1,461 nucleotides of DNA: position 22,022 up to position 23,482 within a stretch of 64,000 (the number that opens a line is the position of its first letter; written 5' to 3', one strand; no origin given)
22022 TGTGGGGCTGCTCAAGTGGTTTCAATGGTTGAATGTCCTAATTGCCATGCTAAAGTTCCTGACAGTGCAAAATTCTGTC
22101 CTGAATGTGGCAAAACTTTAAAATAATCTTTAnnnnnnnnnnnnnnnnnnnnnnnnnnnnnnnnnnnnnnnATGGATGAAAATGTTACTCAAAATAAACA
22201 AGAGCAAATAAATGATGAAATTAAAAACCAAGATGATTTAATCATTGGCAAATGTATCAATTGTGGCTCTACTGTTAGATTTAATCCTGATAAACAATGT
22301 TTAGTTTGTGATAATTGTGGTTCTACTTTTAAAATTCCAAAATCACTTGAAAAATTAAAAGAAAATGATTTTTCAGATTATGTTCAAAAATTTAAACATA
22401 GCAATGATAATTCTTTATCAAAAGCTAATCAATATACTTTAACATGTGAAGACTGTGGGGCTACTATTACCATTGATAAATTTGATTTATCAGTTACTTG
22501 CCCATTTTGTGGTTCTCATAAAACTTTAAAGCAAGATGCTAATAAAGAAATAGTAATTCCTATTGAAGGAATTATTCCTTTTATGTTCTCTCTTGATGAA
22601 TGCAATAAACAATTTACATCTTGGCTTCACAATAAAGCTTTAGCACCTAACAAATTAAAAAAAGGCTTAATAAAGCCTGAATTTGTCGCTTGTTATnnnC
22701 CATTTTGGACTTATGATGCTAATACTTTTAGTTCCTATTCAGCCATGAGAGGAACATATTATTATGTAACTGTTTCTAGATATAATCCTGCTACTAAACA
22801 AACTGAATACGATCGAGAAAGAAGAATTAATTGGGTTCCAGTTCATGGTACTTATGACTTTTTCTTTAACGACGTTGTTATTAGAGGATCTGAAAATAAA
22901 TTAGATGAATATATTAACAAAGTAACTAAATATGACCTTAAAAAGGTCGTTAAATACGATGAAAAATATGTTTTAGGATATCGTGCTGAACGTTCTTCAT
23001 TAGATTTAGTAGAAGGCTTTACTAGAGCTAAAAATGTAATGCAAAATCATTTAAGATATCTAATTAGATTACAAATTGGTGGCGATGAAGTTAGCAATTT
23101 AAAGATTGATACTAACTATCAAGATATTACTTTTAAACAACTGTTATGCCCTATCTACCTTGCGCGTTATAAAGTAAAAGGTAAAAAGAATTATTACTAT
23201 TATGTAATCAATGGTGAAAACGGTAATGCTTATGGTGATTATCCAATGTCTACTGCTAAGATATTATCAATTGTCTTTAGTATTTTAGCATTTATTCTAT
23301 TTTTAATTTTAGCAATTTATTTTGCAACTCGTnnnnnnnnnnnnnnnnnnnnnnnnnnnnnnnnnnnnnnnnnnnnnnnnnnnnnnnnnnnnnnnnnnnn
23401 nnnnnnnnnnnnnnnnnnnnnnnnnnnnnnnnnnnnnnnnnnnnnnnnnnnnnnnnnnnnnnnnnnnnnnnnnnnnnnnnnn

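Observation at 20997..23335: Psp-like membrane-stress module with two adjacent disrupted genes: single-base frameshift in an A4 run and an in-frame TAA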

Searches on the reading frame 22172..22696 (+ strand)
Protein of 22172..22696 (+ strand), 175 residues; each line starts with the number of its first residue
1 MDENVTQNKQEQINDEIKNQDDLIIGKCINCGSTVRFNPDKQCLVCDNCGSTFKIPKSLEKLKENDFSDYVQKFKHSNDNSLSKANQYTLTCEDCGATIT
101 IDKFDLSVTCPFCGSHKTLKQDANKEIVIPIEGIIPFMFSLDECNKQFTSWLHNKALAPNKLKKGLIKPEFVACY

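Call 37: list_cluster_members(proteins=[P0121, window:22172-22696:+, window:22745-23332:+, L002:7977-9137:+])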
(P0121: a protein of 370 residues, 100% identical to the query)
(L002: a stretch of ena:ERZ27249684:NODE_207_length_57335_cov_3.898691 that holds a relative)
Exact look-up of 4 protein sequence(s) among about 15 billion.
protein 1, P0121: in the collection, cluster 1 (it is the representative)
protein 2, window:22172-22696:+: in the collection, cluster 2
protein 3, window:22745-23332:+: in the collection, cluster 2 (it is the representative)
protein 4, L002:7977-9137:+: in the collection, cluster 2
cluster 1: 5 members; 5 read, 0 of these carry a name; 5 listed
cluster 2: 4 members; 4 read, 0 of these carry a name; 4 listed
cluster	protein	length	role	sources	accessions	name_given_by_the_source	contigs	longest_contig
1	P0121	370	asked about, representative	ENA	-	-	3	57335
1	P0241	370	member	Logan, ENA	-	-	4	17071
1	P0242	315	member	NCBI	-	-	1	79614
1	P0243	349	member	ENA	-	-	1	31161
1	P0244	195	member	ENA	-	-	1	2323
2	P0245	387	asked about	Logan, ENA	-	-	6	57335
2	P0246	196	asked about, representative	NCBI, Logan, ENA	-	-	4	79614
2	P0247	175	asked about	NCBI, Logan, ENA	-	-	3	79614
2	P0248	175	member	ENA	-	-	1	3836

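Call 42: find_encoding_contigs(protein=P0243, flank=3000, max_places=4)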
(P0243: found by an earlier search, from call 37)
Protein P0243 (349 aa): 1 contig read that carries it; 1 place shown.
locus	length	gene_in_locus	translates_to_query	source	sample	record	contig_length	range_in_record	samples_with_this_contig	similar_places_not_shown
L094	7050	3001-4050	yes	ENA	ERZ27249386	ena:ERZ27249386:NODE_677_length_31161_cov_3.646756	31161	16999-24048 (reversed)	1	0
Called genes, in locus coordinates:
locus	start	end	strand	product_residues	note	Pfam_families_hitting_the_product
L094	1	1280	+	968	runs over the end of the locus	PF02368:Big_2, PF22359:Big-like (faint), PF26182:Ig_NUP210_5th (faint), PF26918:Ig_Eae (faint), PF02368:Big_2, PF04892:VanZ-LLP1 (weak)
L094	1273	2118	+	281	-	PF21302:Zn_ribbon_RlmA, PF01209:Ubie_methyltran (weak), PF13847:Methyltransf_31, PF08241:Methyltransf_11, PF13649:Methyltransf_25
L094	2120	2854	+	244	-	PF01261:AP_endonuc_2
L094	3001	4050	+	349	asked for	PF13421:Band_7_1, PF01145:Band_7, PF17032:Zn_ribbon_15 (faint), PF12773:DZR, PF13240:Zn_Ribbon_1, PF12773:DZR, PF13240:Zn_Ribbon_1, PF13248:Zn_ribbon_3 (weak), +3 more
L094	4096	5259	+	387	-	PF08274:Zn_Ribbon_YjdM (faint), PF08271:Zn_Ribbon_TF (faint)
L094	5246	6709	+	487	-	PF04851:ResIII, PF00270:DEAD, PF00271:Helicase_C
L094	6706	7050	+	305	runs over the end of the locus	PF01261:AP_endonuc_2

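Call 48: find_encoding_contigs(protein=P0245, flank=4000, max_places=10)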
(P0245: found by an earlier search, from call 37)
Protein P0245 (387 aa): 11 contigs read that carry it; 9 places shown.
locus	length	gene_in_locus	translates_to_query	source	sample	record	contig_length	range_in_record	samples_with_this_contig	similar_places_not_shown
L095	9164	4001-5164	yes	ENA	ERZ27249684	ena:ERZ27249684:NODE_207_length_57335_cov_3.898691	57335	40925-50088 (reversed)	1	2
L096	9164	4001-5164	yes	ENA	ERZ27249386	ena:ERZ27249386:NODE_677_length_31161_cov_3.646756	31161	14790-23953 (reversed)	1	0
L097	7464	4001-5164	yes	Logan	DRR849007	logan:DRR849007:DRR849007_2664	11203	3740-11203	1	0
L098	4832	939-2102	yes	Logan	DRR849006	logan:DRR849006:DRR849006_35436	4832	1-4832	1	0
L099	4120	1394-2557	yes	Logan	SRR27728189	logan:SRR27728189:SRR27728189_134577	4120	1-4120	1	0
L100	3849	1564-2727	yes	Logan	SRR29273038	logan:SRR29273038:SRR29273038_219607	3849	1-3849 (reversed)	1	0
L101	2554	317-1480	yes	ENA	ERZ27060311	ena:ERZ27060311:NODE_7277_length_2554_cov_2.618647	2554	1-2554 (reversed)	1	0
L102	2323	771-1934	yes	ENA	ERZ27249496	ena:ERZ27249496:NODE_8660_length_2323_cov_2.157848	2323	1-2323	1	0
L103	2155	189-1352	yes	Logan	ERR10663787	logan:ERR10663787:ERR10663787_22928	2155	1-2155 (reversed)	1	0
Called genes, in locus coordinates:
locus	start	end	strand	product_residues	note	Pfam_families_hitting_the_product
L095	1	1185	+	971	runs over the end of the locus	PF02368:Big_2, PF21461:HL_N-beta (faint), PF22359:Big-like (faint), PF23486:Ig_TMEM132_5th (faint), PF26182:Ig_NUP210_5th (faint), PF26918:Ig_Eae (faint), PF02368:Big_2, PF04892:VanZ-LLP1 (weak)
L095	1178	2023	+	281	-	PF21302:Zn_ribbon_RlmA, PF01209:Ubie_methyltran (weak), PF13847:Methyltransf_31, PF08241:Methyltransf_11, PF13649:Methyltransf_25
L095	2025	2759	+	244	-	PF01261:AP_endonuc_2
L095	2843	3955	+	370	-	PF13421:Band_7_1, PF01145:Band_7, PF12773:DZR, PF13240:Zn_Ribbon_1, PF12773:DZR, PF13240:Zn_Ribbon_1 (weak), PF13248:Zn_ribbon_3 (weak), PF13240:Zn_Ribbon_1, +4 more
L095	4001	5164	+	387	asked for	PF08274:Zn_Ribbon_YjdM (faint), PF08271:Zn_Ribbon_TF (faint)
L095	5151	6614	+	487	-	PF04851:ResIII, PF00270:DEAD, PF00271:Helicase_C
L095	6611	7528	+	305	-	PF01261:AP_endonuc_2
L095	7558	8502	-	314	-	PF02562:PhoH, PF13245:AAA_19, PF13604:AAA_30 (faint)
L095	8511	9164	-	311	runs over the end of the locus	PF06898:YqfD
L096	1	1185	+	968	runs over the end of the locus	PF02368:Big_2, PF22359:Big-like (faint), PF26182:Ig_NUP210_5th (faint), PF26918:Ig_Eae (faint), PF02368:Big_2, PF04892:VanZ-LLP1 (weak)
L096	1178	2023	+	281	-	PF21302:Zn_ribbon_RlmA, PF01209:Ubie_methyltran (weak), PF13847:Methyltransf_31, PF08241:Methyltransf_11, PF13649:Methyltransf_25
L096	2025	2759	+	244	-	PF01261:AP_endonuc_2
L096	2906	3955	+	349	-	PF13421:Band_7_1, PF01145:Band_7, PF17032:Zn_ribbon_15 (faint), PF12773:DZR, PF13240:Zn_Ribbon_1, PF12773:DZR, PF13240:Zn_Ribbon_1, PF13248:Zn_ribbon_3 (weak), +3 more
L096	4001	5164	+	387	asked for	PF08274:Zn_Ribbon_YjdM (faint), PF08271:Zn_Ribbon_TF (faint)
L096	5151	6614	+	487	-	PF04851:ResIII, PF00270:DEAD, PF00271:Helicase_C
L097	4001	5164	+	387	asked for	PF08274:Zn_Ribbon_YjdM (faint), PF08271:Zn_Ribbon_TF (faint)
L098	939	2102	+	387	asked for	PF08274:Zn_Ribbon_YjdM (faint), PF08271:Zn_Ribbon_TF (faint)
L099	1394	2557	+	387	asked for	PF08274:Zn_Ribbon_YjdM (faint), PF08271:Zn_Ribbon_TF (faint)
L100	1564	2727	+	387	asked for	PF08274:Zn_Ribbon_YjdM (faint), PF08271:Zn_Ribbon_TF (faint)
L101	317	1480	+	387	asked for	PF08274:Zn_Ribbon_YjdM (faint), PF08271:Zn_Ribbon_TF (faint)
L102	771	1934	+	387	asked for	PF08274:Zn_Ribbon_YjdM (faint), PF08271:Zn_Ribbon_TF (faint)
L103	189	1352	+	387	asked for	PF08274:Zn_Ribbon_YjdM (faint), PF08271:Zn_Ribbon_TF (faint)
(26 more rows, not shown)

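Call 57: search_protein_families(library=padloc, proteins=[P0241, P0245], max_evalue=0.001)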
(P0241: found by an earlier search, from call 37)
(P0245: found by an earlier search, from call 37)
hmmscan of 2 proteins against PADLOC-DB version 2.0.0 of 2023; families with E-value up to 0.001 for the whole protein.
P0241 (370 aa): 0 families

P0245 (387 aa): 0 families

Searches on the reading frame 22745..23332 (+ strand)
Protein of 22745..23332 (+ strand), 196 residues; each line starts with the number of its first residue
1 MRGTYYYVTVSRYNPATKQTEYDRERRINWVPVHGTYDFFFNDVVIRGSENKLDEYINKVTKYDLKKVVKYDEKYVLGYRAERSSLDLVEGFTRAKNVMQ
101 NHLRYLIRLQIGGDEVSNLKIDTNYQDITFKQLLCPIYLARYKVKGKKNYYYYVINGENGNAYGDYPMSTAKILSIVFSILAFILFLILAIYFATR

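Call 10: find_encoding_contigs(protein=window:22745-23332:+, flank=6000, max_places=8)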
Protein window:22745-23332:+ (196 aa): 6 contigs read that carry it; 6 places shown.
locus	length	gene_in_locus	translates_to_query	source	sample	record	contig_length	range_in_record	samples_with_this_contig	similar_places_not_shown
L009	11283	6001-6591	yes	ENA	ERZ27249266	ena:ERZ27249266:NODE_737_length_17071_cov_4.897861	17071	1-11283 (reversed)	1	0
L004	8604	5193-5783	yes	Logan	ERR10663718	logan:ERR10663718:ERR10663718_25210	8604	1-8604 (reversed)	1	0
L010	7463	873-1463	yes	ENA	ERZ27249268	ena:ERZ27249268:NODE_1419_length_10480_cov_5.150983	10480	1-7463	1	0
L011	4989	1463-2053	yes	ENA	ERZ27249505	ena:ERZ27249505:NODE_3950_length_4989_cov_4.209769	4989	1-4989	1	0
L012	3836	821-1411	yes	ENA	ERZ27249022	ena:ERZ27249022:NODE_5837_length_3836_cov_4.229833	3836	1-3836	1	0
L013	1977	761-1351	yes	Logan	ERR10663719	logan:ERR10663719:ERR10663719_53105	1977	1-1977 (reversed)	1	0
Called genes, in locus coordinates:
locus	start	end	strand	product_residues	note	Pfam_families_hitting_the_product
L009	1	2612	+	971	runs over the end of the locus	PF02368:Big_2, PF21461:HL_N-beta (faint), PF22359:Big-like (faint), PF23486:Ig_TMEM132_5th (faint), PF26182:Ig_NUP210_5th (faint), PF26918:Ig_Eae (faint), PF02368:Big_2, PF04892:VanZ-LLP1 (weak)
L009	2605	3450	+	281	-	PF21302:Zn_ribbon_RlmA, PF01209:Ubie_methyltran (weak), PF13847:Methyltransf_31, PF08241:Methyltransf_11, PF13649:Methyltransf_25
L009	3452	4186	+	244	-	PF01261:AP_endonuc_2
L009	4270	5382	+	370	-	PF13421:Band_7_1, PF01145:Band_7, PF12773:DZR, PF13240:Zn_Ribbon_1, PF12773:DZR, PF13240:Zn_Ribbon_1 (weak), PF13248:Zn_ribbon_3 (weak), PF13240:Zn_Ribbon_1, +4 more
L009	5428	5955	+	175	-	PF01155:HypA (faint), PF08271:Zn_Ribbon_TF (faint), PF08274:Zn_Ribbon_YjdM (faint), PF21344:Zn_ribbon_LysW (faint)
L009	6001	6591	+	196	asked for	-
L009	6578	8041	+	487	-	PF04851:ResIII, PF00270:DEAD, PF00271:Helicase_C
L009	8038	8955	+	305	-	PF01261:AP_endonuc_2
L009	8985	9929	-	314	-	PF02562:PhoH, PF13245:AAA_19, PF13604:AAA_30 (faint)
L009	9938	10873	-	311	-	PF06898:YqfD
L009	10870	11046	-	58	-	-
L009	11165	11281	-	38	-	?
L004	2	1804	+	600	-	?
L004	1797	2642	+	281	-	PF21302:Zn_ribbon_RlmA, PF01209:Ubie_methyltran (weak), PF13847:Methyltransf_31, PF08241:Methyltransf_11, PF13649:Methyltransf_25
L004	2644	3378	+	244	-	PF01261:AP_endonuc_2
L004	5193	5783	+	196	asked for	-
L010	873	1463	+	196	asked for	-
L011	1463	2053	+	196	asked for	-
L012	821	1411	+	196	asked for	-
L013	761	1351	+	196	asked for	-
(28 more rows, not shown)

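Call 57: search_protein_families(library=padloc, proteins=[P0241, P0245], max_evalue=0.001)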
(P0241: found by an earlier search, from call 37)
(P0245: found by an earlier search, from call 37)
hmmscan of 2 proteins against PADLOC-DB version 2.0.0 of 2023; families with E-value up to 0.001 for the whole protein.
P0241 (370 aa): 0 families

P0245 (387 aa): 0 families
